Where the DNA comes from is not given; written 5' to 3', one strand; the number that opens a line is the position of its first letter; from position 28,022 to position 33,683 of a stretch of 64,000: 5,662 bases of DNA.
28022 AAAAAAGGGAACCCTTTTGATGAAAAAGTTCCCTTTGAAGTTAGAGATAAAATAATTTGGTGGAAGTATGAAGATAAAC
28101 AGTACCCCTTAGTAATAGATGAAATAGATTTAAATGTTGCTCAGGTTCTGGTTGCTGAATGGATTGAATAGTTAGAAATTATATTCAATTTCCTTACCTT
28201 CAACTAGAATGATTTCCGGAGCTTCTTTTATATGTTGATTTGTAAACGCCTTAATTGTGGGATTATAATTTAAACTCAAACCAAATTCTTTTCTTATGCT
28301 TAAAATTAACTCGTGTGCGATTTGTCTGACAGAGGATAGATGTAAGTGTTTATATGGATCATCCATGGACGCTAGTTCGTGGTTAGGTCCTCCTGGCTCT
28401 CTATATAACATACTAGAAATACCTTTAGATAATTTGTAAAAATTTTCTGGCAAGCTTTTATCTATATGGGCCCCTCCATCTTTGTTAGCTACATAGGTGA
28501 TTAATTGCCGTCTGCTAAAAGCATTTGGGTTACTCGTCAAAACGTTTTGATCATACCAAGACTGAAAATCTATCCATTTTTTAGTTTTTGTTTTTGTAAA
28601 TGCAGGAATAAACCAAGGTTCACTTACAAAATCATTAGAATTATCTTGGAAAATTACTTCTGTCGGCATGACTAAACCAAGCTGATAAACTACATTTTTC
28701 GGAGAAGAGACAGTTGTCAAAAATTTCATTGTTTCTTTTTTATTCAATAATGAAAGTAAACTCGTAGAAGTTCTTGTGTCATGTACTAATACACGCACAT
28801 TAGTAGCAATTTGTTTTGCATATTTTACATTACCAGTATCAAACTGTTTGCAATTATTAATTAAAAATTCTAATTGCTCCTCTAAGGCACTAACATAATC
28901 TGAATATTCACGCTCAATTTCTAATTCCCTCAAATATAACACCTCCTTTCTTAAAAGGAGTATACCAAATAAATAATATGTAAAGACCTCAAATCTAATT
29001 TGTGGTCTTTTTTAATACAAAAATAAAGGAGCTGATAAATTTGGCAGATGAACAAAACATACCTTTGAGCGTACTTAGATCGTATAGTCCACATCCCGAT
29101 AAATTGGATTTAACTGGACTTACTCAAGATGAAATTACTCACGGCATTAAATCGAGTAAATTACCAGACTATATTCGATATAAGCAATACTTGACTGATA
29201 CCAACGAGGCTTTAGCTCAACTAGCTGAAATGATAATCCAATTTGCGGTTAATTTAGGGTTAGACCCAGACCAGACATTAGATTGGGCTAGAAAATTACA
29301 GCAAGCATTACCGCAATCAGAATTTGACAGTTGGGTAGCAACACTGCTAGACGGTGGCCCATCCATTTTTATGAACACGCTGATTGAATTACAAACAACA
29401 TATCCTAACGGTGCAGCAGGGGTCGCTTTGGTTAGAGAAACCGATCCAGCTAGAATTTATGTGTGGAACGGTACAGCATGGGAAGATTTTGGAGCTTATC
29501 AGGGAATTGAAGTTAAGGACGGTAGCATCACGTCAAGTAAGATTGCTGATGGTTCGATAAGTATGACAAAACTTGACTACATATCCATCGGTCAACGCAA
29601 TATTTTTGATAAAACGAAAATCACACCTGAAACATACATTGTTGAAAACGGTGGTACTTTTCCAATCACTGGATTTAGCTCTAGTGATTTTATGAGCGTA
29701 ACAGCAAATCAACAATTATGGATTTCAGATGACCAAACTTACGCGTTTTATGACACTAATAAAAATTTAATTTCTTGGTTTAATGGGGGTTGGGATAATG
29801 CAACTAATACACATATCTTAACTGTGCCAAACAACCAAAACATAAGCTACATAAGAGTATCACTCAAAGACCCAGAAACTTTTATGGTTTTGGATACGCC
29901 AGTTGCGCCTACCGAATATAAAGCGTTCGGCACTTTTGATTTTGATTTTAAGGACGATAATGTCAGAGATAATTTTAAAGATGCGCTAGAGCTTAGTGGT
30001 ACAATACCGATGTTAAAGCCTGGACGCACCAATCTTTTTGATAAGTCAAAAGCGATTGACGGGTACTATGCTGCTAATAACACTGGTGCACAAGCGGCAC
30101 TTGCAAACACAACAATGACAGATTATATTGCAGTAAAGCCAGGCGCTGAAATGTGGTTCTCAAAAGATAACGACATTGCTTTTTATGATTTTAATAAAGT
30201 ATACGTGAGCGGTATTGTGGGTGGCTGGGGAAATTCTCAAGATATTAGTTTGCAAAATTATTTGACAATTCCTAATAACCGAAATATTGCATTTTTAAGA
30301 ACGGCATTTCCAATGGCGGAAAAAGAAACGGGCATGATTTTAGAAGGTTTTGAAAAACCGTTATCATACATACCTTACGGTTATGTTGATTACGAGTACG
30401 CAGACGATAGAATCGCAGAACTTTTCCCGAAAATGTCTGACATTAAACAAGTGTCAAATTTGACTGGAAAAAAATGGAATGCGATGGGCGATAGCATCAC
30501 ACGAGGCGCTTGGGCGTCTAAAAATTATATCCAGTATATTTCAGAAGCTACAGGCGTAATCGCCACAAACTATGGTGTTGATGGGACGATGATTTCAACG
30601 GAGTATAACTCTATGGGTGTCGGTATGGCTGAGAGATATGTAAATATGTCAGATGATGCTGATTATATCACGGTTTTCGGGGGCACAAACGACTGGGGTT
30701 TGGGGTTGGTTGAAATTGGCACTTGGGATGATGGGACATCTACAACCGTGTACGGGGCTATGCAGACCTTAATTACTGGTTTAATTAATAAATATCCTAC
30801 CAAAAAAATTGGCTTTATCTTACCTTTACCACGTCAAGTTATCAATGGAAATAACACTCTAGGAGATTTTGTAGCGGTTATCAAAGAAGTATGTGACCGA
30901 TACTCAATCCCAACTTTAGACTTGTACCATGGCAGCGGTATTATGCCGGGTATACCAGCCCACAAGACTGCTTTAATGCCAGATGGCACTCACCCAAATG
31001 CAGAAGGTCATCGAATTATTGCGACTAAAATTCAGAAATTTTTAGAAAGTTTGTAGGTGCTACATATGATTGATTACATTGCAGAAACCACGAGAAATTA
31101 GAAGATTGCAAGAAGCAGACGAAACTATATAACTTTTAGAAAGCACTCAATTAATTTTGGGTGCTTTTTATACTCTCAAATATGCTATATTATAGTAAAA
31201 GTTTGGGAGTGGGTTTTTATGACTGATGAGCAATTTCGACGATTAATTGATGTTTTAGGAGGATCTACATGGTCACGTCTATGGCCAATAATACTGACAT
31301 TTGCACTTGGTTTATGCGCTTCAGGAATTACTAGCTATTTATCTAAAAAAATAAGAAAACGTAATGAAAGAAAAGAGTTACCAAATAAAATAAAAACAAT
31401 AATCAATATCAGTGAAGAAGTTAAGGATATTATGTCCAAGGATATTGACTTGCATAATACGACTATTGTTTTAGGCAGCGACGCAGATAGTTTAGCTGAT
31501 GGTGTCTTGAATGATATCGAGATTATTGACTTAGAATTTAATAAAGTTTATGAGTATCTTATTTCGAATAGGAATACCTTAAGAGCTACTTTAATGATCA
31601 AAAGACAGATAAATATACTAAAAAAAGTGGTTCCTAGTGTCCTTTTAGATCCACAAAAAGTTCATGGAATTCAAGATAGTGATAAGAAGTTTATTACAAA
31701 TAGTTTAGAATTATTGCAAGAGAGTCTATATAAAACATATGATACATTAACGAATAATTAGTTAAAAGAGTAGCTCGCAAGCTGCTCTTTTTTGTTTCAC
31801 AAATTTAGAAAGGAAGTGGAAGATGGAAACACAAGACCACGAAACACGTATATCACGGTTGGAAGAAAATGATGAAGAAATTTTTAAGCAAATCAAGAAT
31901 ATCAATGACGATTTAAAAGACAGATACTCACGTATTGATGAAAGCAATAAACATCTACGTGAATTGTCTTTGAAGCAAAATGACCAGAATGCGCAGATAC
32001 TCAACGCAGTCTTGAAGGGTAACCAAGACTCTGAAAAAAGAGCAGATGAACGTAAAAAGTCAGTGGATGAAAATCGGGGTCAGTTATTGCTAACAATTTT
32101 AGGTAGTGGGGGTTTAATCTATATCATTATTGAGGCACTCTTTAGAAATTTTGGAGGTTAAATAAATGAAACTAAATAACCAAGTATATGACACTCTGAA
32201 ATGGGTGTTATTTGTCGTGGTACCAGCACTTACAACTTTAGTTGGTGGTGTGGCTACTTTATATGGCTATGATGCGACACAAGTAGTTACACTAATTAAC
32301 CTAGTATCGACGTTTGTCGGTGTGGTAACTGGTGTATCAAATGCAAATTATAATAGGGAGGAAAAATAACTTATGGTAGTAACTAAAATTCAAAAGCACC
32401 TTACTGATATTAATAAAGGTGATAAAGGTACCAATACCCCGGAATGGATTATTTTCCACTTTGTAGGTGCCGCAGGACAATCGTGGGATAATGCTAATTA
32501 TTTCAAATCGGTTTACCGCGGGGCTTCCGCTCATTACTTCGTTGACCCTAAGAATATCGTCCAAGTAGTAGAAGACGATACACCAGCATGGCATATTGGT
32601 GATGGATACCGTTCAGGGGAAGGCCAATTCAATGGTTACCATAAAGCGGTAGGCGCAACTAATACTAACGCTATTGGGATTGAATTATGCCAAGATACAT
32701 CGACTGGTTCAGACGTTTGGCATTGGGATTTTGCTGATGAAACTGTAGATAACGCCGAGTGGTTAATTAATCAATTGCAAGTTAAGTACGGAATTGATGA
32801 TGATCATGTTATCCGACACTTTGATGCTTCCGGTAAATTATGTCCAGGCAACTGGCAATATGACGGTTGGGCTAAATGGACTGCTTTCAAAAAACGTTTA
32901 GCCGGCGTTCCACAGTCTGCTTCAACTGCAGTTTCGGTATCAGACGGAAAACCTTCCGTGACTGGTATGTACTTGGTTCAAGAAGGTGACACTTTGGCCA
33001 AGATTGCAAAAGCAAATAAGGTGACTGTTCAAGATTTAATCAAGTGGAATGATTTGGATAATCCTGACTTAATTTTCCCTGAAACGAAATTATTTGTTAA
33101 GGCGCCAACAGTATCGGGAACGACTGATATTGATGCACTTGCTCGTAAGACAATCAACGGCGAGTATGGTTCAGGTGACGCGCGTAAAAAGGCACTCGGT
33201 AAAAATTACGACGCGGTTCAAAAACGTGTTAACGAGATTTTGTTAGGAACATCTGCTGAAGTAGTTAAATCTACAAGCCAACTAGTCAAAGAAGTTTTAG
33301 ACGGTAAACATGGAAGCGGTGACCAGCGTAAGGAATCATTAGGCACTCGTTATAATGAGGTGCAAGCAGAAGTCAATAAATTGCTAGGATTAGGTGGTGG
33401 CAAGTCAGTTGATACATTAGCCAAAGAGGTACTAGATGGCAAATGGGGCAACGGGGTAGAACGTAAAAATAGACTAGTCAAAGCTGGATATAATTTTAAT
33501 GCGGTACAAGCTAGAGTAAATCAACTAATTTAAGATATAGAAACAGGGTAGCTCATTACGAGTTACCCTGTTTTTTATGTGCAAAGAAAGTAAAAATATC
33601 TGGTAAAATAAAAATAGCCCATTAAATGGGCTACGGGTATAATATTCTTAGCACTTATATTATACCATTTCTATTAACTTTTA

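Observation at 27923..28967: HEPN-like gene inserted antisense in the tail module, tail-to-tail (0-nt gap) with an 82-aa late gene: candidate defence plus self-inhibitor pair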

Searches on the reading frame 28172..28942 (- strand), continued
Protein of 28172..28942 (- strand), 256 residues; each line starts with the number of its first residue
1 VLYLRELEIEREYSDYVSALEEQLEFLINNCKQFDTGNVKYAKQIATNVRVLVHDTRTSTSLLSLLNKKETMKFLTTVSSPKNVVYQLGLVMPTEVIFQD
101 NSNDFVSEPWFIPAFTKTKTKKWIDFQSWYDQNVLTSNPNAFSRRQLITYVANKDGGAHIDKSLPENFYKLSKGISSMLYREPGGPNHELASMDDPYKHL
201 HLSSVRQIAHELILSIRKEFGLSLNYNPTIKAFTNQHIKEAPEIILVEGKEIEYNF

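Call 51: find_related_loci(query=A1, collection=viral_contigs, flank=3000)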
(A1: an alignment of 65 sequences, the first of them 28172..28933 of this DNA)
Query A1 (253 aa) in viral_contigs; peptide patterns used: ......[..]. (x = any residue, [..] = any of these).
20 stretches matched a pattern; 16 encode a relative of the query (tblastn E <= 1e-3); 16 distinct loci.
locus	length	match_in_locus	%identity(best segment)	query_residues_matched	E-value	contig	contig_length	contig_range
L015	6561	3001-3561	35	16-215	7e-33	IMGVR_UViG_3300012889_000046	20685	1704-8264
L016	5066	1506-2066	35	16-215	7e-33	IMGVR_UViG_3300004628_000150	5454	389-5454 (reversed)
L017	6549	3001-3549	36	17-213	4e-26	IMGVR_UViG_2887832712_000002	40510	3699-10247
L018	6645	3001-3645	27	14-228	2e-25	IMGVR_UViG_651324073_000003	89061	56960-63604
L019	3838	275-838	30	11-212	9e-21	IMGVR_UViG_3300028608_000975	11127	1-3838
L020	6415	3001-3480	31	17-173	3e-20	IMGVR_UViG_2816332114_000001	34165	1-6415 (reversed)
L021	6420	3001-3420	31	12-159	1e-19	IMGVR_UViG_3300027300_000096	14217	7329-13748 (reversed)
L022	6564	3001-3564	32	17-217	3e-19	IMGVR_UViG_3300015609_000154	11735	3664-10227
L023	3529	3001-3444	33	12-162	3e-18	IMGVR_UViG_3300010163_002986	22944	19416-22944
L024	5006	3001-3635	34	5-230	2e-21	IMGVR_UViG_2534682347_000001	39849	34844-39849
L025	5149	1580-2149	27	11-210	8e-18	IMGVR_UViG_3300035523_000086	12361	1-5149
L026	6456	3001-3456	30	12-167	2e-17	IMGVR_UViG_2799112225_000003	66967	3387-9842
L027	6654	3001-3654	33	12-244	8e-20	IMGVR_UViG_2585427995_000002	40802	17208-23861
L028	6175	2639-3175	28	17-210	5e-16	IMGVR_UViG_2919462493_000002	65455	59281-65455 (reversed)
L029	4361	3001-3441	27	51-210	4e-15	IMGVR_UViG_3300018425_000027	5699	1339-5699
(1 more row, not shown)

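Call 55: search_protein_families(library=pfam, proteins=[L015:3610-4248:-, L015:4245-5630:-, L018:3651-4259:-, L018:896-2902:+, L020:3753-4532:-, L022:3682-5694:-, L025:2228-5077:-, L026:3626-6403:-, L028:3250-6138:-, L019:1455-3482:-], max_evalue=0.001)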
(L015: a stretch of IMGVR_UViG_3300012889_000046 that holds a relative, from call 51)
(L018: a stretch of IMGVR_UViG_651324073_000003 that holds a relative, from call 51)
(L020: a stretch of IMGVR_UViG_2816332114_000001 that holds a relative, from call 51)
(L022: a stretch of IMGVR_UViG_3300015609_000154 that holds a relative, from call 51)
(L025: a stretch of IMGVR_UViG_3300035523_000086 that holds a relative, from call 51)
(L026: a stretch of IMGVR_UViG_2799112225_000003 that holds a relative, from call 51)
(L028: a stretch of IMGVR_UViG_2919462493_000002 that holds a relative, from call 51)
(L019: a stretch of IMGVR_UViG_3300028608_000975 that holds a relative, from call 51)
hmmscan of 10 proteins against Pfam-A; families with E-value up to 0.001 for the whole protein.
L015:3610-4248:- (212 aa): 2 families
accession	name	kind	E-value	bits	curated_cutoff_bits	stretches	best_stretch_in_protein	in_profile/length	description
PF06890.18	Phage_Mu_Gp45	-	6.8e-22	77.7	24.1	1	25-89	1-65/68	Bacteriophage Mu Gp45, N-terminal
PF18946.5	Apex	-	2.6e-05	24.6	20.8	1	192-209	1-20/23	GpV Apex motif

L015:4245-5630:- (461 aa): 4 families
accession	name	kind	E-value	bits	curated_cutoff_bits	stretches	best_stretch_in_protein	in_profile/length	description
PF22174.2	NMB1110-like_C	-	4.2e-26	91.1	27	1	368-436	1-69/69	Tail protein, C-terminal domain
PF22630.2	NMB1110_3rd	-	1.2e-22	80.4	27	1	308-366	1-59/59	Tail protein NMB1110-like, third domain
PF21683.3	GpP-like_1st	-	1.2e-20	73.6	27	1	109-192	2-85/85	Mu phage baseplate assembly protein GpP-like, N-terminal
PF22255.2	Gp44-like_2nd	-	2.4e-18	66.3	27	1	194-273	1-83/84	Baseplate hub protein gp44-like, second domain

L018:3651-4259:- (202 aa): 1 family
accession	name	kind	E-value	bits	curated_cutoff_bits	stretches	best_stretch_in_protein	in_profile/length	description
PF08873.17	Phage_Mu_Gp37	-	1.6e-29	103.3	25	1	5-153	3-148/149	Bacteriophage Mu, Gp37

L018:896-2902:+ (668 aa): 0 families

L020:3753-4532:- (259 aa): 0 families

L022:3682-5694:- (670 aa): 3 families
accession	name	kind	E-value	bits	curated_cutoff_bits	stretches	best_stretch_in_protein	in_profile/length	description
PF20454.4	GpA_nuclease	-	9.5e-85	284.8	22.5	1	370-641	1-290/294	Terminase large subunit gpA, endonuclease domain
PF05876.18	GpA_ATPase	-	8.4e-78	261.9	25.6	1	121-360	2-247/247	Phage terminase large subunit gpA, ATPase domain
PF25207.1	DUF7837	-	0.00062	20.2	27.8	0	311-346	8-44/47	Domain of unknown function (DUF7837)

L025:2228-5077:- (949 aa): 0 families

L026:3626-6403:- (925 aa): 0 families

L028:3250-6138:- (962 aa): 0 families

L019:1455-3482:- (675 aa): 2 families
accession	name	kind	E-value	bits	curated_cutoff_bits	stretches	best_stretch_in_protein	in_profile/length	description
PF01757.29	Acyl_transf_3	-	3e-31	109.1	31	1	16-361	3-326/326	Acyltransferase domain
PF19040.6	SGNH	-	1.4e-27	97.4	27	1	435-667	12-247/248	SGNH domain (fused to AT3 domains)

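Call 59: search_protein_families(library=pfam, alignment_id=A1, max_evalue=0.05)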
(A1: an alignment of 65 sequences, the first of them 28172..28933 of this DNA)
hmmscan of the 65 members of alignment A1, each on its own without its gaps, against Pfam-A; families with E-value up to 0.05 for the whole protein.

A. member 1, window:28172-28933:- (253 aa): 1 family
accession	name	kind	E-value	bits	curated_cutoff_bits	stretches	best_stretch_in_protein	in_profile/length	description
PF22749.2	Arb2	-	0.044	13.6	26.8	0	47-188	107-238/260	Arb2 domain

B. families by the number of members that match (of 65 scanned): 8 families
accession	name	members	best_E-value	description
PF02810.21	SEC-C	18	8.7e-11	SEC-C motif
PF07317.18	PilZN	1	0.00085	Flagellar regulator YcgR, PilZN domain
PF08590.15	DUF1771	1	0.0038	Domain of unknown function (DUF1771)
PF21552.3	TFC3_eWH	1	0.0056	Transcription factor tau 138 kDa subunit, extended winged helix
PF12954.12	DUF3843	1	0.025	Protein of unknown function (DUF3843)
PF11205.13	DUF2987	1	0.031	Protein of unknown function (DUF2987)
PF25043.1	DUF7788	1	0.033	Domain of unknown function (DUF7788)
PF22749.2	Arb2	1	0.044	Arb2 domain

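Call 81: find_encoding_contigs(protein=P0123, flank=3000, max_places=2)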
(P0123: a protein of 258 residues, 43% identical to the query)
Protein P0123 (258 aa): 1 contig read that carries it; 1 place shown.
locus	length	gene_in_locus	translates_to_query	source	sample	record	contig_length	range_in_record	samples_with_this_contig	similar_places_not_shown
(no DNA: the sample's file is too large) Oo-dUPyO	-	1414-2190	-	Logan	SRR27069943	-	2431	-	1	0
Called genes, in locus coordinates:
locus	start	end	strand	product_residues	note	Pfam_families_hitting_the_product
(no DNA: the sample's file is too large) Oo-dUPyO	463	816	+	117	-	PF03747:ADP_ribosyl_GH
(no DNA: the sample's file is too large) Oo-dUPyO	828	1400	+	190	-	-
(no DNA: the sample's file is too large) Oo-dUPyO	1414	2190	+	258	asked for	-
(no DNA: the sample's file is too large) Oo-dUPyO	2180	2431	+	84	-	?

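Call 82: find_encoding_contigs(protein=P0128, flank=3000, max_places=2)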
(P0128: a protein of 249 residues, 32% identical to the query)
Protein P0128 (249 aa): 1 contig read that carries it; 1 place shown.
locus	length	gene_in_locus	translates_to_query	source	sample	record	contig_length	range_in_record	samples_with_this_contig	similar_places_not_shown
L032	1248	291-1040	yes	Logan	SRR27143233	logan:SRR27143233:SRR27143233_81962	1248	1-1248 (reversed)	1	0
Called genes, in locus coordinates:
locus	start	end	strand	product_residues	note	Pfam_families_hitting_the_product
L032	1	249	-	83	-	?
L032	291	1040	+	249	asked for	-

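Call 83: find_encoding_contigs(protein=P0124, flank=3000, max_places=2)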
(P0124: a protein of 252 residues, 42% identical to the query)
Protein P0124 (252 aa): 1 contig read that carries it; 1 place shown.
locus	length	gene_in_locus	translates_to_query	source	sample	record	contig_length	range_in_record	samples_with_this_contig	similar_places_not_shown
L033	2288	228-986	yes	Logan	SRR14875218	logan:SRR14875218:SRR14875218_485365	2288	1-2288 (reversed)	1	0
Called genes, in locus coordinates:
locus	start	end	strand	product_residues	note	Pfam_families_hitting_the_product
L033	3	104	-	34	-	?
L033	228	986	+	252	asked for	-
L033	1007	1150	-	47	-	-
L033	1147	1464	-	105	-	PF27183:Phage_YomQ_N (weak)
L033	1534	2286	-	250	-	?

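Call 84: find_encoding_contigs(protein=P0127, flank=3000, max_places=2)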
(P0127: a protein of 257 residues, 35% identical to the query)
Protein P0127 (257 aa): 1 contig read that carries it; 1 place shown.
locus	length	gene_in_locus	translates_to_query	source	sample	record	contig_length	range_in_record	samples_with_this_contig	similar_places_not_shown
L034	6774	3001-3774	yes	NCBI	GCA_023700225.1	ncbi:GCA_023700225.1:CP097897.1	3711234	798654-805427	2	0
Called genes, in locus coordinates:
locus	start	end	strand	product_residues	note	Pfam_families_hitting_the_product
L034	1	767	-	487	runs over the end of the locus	PF05133:SPP1_portal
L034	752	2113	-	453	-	-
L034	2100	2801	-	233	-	PF13384:HTH_23 (weak), PF08281:Sigma70_r4_2 (weak)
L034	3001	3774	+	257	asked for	-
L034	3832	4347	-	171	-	-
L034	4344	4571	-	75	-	-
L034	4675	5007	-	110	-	-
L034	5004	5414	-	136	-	PF18909:dGTP_diPhyd_N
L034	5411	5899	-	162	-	-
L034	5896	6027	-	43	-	-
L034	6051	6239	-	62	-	-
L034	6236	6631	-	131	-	PF05866:RusA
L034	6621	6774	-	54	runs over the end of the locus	-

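Call 102: find_related_loci(query=A1, collection=genome_contigs, flank=4000)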
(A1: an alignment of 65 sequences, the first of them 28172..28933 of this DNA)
Query A1 (253 aa) in genome_contigs; peptide patterns used: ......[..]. (x = any residue, [..] = any of these).
256 stretches matched a pattern; 210 encode a relative of the query (tblastn E <= 1e-3); the best 80 are kept; 80 distinct loci.
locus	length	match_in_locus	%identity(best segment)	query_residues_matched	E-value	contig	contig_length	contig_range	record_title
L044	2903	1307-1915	32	3-217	1e-30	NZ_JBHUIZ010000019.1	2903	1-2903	Virgibacillus halophilus strain KCTC 13935 platanus_K_17_124_19, whole genome shotgun sequence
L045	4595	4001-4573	37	14-217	5e-30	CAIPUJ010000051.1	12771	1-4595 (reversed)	uncultured bacterium isolate Loclat_bin-14315 genome assembly, contig: bin-14315:051/117, whole genome shotgun sequence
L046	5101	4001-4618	37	10-214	2e-30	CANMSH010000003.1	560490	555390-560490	uncultured Flavobacteriaceae bacterium isolate 2-853-G.fasta genome assembly, contig: NODE_3, whole genome shotgun seque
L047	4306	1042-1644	34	5-215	1e-29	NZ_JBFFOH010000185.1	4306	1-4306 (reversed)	MAG: Sulfurovum sp. isolate Mix_mud18.2022.04.97 k141_1069712_length_4306_cov_40.1426, whole genome shotgun sequence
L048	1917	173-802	32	3-217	2e-28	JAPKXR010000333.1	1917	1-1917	MAG: Methanomicrobiales archaeon isolate LacPavin_0920_WC90_MAG_50_10 LacPavin_0920_WC90_scaffold_1637995, whole genome 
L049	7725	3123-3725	35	7-217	2e-28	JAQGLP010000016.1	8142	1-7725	MAG: Variovorax sp. isolate RYN_538 scaffold_282498, whole genome shotgun sequence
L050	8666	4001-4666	35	12-213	8e-28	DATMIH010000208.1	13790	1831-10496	MAG TPA_asm: Solirubrobacterales bacterium isolate SMAG_U13537 k141_807437, whole genome shotgun sequence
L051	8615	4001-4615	34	2-216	1e-27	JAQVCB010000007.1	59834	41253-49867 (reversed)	MAG: Candidatus Gastranaerophilales bacterium isolate STD2_79 NODE_1702_length_59834_cov_5.659621_Sandtown_D2, whole gen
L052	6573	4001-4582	35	17-220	2e-27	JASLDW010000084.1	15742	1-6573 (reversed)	MAG: Lysobacter sp. isolate SHSU.bins.173 k141_3913061, whole genome shotgun sequence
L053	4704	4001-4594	35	4-217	4e-27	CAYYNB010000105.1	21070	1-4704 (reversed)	MAG TPA_asm: uncultured Anaerolineaceae bacterium isolate SRP167436_co1_209 genome assembly, contig: NODE_3871_length_21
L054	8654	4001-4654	32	12-213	4e-26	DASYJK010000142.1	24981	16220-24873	MAG TPA_asm: Solirubrobacterales bacterium isolate SMAG_U4293 k141_1865793, whole genome shotgun sequence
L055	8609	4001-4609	32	12-215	2e-26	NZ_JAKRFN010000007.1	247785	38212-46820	Mycobacterium sp. PSTR-4-N NODE_7_length_247785_cov_23.263181, whole genome shotgun sequence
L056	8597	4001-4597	36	6-217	3e-26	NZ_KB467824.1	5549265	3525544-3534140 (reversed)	Janthinobacterium sp. CG3 JANGC3DRAFT_scaffold1.1, whole genome shotgun sequence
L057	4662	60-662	34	17-216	2e-26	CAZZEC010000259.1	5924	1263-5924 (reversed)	MAG TPA_asm: uncultured Bacteroidia bacterium isolate SRP128890_co1_232 genome assembly, contig: NODE_18060_length_5924_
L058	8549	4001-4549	33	17-210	2e-26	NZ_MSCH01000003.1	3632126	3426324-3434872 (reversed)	Psychrosphaera saromensis strain SA4-48 scaffold3_cov84_read161, whole genome shotgun sequence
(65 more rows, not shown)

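Call 106: search_protein_families(library=pfam, alignment_id=A6, max_evalue=0.0001)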
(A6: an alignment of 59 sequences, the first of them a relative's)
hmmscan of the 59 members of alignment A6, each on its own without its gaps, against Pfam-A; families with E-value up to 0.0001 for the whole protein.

A. member 1, L050:3024-3878:- (284 aa): 0 families

B. families by the number of members that match (of 59 scanned): 83 families (the first 25 are shown)
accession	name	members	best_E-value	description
PF01048.26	PNP_UDP_1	3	2.9e-45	Phosphorylase superfamily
PF01728.25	FtsJ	2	8.3e-34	FtsJ-like methyltransferase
PF00589.27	Phage_integrase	2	2.1e-25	Phage integrase family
PF08241.18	Methyltransf_11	2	1.3e-22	Methyltransferase domain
PF01479.30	S4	2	4.5e-15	S4 domain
PF00270.35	DEAD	2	6.5e-10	DEAD/DEAH box helicase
PF01850.27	PIN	2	8.9e-10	PIN domain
PF04471.18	Mrr_cat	2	5.4e-08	Restriction endonuclease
PF13428.12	TPR_14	2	4.7e-06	Tetratricopeptide repeat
PF02867.20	Ribonuc_red_lgC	1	1.7e-128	Ribonucleotide reductase, barrel domain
PF02384.22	N6_Mtase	1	5.8e-64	N-6 DNA Methylase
PF13525.12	YfiO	1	2.3e-62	Outer membrane lipoprotein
PF00580.27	UvrD-helicase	1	4.1e-61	UvrD/REP helicase N-terminal domain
PF07859.19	Abhydrolase_3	1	1.5e-57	alpha/beta hydrolase fold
PF13620.12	CarboxypepD_reg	1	9.4e-56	Carboxypeptidase regulatory-like domain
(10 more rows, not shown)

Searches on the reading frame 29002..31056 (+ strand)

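Call 6: search_protein_families(library=pfam, proteins=[window:29002-31056:+], max_evalue=1)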
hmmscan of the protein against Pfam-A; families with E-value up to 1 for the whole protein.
window:29002-31056:+ (684 aa): 3 families
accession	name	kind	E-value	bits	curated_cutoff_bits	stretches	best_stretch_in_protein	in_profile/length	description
PF13472.12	Lipase_GDSL_2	-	2.2e-18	67.8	32.9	1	494-672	1-178/178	GDSL-like Lipase/Acylhydrolase family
PF00657.28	Lipase_GDSL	-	2.2e-10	41.5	23.6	1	494-676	3-207/208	GDSL-like Lipase/Acylhydrolase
PF21219.3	USH1C_N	-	0.08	13.4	27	1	3-43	6-43/74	Harmonin, N-terminal domain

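Call 8: search_protein_families(library=phrogs, proteins=[window:29002-31056:+], max_evalue=0.1)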
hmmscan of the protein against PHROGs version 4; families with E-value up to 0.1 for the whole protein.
window:29002-31056:+ (684 aa): 13 families
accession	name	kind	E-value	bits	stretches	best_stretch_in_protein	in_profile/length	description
phrog_11541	-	unknown function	6.1e-77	260.7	1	110-684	240-826/832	-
phrog_5240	-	tail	4.1e-63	215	1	483-684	450-668/670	tail fiber protein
phrog_17240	-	unknown function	4e-33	115.5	2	528-682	555-709/821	-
phrog_13015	-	head and packaging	3.8e-31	109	1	481-683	131-343/618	virion structural protein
phrog_38470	-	unknown function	2e-22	79.9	1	484-682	673-889/892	-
phrog_663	-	head and packaging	1.2e-15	58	1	471-676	402-618/628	minor head protein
phrog_32221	-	unknown function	1e-13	51.7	1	105-290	269-449/475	-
phrog_31952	-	unknown function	4.5e-08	34.1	1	94-168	40-107/289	-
phrog_33778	-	head and packaging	2.9e-05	24.3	1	478-614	182-317/403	virion structural protein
phrog_15881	-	tail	3.2e-05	23.9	1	516-681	388-549/554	tail protein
phrog_14008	-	unknown function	0.00068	20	1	471-678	42-230/234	-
phrog_27126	-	connector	0.002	17.4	1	341-411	217-289/728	neck protein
phrog_6102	-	moron, auxiliary metabolic gene and host takeover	0.07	12.8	0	494-683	35-227/442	lipase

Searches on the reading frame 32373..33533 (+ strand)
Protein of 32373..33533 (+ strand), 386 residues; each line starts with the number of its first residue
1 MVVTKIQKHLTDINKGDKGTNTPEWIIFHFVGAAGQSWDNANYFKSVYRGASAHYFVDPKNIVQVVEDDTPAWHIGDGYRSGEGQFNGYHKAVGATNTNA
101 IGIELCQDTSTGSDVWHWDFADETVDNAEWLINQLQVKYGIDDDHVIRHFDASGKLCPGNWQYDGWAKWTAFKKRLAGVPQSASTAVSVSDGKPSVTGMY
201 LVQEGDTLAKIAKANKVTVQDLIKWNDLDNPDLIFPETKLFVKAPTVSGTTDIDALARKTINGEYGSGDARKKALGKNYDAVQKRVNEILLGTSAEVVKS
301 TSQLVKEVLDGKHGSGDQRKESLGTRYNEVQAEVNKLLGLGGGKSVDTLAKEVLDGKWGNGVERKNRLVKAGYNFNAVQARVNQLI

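Call 94: search_protein_families(library=pfam, proteins=[window:32373-33533:+], max_evalue=0.001)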
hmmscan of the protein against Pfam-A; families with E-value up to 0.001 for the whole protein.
window:32373-33533:+ (386 aa): 4 families
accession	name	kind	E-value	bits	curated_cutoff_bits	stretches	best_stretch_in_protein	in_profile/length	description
PF08230.16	CW_7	-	5.7e-48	160.8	25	3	347-385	1-39/40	CW_7 repeat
PF01510.30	Amidase_2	-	3.3e-22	79.7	26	1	21-160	3-131/131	N-acetylmuramoyl-L-alanine amidase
PF01476.26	LysM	-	1.7e-13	50.7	20.9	1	200-242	1-42/43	LysM domain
PF23473.1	LysM3_LYK4_5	-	2e-05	25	29.3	1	200-242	5-46/48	LYK4/5 LysM3 domain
